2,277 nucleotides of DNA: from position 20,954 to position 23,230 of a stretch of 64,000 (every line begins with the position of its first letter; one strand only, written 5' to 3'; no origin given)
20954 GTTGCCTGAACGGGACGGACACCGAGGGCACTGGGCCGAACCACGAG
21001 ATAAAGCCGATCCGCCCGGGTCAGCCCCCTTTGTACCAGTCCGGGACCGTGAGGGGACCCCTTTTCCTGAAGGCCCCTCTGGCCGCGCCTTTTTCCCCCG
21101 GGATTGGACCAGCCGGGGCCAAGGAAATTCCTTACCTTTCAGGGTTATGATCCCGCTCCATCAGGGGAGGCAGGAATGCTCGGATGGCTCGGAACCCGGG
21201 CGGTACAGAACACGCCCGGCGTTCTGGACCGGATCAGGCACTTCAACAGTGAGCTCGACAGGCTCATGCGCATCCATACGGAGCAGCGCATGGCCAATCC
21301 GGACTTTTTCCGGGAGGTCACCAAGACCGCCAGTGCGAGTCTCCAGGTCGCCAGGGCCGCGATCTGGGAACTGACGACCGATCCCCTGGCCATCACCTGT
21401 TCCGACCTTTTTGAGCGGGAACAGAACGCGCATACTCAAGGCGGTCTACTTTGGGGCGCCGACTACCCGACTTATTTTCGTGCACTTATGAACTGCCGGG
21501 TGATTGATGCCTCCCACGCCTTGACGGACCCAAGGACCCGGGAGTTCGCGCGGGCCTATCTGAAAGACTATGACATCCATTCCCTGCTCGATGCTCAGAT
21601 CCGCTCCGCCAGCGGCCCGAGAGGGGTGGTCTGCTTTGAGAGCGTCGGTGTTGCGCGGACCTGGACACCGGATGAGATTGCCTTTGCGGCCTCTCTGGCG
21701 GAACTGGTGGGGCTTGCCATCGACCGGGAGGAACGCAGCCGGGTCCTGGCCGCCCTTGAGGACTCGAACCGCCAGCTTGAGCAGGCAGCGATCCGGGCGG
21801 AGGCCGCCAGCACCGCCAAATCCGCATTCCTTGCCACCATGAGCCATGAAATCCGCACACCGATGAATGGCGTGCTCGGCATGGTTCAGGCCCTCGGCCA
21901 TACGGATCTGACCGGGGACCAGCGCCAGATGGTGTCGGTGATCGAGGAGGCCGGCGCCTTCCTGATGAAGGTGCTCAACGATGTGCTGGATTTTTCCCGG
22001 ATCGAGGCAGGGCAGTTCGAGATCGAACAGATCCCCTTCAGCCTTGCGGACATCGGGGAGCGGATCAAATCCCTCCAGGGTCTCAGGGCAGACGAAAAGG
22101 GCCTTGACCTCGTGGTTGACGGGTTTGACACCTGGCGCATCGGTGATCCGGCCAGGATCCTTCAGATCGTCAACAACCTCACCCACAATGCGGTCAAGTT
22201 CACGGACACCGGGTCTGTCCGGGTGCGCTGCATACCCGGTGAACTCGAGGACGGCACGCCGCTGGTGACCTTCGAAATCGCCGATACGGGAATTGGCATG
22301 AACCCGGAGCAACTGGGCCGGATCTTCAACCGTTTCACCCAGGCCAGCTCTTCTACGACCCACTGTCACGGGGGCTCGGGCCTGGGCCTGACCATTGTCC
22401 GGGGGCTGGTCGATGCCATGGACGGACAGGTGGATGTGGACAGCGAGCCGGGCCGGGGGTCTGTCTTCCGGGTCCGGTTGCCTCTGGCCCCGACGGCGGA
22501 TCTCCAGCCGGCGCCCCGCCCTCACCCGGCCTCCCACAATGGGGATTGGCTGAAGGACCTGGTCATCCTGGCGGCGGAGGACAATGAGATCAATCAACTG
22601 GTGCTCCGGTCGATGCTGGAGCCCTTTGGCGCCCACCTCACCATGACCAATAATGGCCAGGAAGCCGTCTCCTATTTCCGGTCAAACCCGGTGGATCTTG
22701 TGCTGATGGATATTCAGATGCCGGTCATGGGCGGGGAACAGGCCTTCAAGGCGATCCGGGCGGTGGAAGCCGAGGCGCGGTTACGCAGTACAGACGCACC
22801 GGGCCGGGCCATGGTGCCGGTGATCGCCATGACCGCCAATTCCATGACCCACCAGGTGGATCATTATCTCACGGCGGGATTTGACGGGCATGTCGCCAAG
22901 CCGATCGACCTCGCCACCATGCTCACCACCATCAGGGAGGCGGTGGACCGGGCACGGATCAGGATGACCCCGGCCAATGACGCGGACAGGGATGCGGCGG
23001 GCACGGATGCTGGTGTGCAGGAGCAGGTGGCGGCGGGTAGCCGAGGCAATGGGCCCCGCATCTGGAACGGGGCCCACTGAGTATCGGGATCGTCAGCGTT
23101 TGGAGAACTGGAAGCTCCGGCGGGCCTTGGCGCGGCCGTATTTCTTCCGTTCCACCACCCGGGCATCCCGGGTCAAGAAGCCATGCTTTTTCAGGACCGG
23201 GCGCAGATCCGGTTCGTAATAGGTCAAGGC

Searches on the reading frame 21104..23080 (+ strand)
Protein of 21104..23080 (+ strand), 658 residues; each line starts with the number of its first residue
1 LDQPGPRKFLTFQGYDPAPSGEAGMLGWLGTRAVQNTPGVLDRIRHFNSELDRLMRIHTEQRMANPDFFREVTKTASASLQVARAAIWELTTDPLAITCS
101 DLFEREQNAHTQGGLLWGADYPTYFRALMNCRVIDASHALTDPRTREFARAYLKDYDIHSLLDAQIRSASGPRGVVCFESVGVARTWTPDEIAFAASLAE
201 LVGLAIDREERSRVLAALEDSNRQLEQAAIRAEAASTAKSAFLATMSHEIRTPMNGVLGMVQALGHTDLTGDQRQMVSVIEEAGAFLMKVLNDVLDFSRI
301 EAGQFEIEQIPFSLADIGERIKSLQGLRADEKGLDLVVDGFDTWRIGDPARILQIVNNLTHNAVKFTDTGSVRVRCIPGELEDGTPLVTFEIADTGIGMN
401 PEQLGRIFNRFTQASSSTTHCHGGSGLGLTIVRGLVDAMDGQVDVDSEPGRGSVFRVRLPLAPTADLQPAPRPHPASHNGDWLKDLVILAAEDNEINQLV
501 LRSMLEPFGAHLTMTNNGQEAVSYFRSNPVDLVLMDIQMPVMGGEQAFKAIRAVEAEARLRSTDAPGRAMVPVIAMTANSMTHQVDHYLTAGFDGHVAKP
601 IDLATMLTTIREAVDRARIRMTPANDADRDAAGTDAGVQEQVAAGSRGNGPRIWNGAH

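Call 66: search_protein_families(library=pfam, proteins=[window:21104-23080:+], max_evalue=0.0001)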
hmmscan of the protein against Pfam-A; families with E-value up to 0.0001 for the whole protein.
window:21104-23080:+ (658 aa): 4 families
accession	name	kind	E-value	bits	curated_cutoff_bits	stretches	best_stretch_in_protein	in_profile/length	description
PF02518.31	HATPase_c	-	1.2e-27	97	26.4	1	347-462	1-110/111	Histidine kinase-, DNA gyrase B-, and HSP90-like ATPase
PF00072.30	Response_reg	-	1.9e-18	67.1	30.2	1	488-610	1-110/111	Response regulator receiver domain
PF00512.31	HisKA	-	2.7e-18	66.2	26.9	1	238-303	1-66/66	His Kinase A (phospho-acceptor) domain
PF01590.32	GAF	-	2.2e-09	38.4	22.4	1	68-206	5-133/133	GAF domain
